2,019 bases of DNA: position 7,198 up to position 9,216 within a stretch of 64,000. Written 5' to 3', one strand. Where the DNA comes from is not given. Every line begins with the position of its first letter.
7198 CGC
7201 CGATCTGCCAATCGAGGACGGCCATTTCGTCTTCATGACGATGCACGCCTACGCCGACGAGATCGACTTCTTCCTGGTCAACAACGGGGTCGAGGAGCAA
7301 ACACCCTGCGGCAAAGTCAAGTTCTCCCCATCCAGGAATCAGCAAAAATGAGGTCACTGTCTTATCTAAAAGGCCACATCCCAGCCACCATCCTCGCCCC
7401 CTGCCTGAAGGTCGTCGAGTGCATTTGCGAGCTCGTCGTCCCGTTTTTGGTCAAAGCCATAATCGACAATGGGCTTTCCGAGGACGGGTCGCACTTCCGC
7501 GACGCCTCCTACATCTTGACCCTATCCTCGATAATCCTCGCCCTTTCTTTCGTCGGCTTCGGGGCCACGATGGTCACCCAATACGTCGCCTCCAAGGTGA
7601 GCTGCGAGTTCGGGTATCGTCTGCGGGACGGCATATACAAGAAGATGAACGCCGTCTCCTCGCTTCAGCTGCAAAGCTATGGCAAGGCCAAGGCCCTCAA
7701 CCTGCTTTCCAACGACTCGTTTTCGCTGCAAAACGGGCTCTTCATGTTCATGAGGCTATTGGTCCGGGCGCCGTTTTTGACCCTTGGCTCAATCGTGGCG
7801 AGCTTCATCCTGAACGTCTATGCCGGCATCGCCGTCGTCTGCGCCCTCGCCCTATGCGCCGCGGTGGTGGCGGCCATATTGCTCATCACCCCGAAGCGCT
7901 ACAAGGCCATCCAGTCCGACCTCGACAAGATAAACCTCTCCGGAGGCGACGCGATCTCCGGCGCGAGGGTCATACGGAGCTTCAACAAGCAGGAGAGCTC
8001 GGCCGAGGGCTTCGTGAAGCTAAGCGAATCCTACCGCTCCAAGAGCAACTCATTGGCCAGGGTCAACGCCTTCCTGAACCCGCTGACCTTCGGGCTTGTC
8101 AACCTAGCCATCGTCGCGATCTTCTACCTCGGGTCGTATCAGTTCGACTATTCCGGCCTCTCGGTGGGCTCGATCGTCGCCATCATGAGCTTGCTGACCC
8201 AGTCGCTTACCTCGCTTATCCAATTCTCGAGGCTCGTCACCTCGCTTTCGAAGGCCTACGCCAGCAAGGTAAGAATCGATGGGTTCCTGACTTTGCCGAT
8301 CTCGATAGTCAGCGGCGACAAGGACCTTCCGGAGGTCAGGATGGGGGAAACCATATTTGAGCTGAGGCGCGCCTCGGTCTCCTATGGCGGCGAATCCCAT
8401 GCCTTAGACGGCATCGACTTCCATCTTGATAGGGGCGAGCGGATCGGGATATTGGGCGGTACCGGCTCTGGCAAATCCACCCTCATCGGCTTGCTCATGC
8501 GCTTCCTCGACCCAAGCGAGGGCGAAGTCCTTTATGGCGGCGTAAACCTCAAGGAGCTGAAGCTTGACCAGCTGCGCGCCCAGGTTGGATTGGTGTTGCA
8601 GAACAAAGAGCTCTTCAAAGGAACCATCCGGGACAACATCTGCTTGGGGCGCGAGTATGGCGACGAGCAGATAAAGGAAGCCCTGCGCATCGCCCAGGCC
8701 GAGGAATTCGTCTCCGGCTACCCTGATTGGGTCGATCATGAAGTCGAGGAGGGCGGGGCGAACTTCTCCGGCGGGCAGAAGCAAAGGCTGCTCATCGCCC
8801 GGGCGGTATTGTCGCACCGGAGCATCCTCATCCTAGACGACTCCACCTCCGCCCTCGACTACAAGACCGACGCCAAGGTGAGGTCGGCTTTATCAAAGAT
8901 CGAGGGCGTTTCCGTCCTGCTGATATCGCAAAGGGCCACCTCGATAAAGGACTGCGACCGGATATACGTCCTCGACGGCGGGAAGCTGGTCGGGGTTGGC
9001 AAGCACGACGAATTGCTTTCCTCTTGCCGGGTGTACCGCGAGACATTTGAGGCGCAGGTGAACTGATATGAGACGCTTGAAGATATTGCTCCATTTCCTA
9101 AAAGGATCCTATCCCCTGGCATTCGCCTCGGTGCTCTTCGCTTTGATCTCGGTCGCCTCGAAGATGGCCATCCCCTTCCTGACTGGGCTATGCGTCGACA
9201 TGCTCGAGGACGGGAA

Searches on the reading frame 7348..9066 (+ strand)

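Call 22: search_protein_families(library=pfam, proteins=[window:7348-9066:+], max_evalue=1e-8)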
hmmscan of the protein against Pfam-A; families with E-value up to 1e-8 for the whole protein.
window:7348-9066:+ (572 aa): 2 families
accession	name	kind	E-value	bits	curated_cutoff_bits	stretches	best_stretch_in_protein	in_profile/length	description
PF00664.28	ABC_membrane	-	1.1e-30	107.7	28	1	15-288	2-272/274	ABC transporter transmembrane region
PF00005.33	ABC_tran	-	3.3e-29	102.7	25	1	353-501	1-137/137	ABC transporter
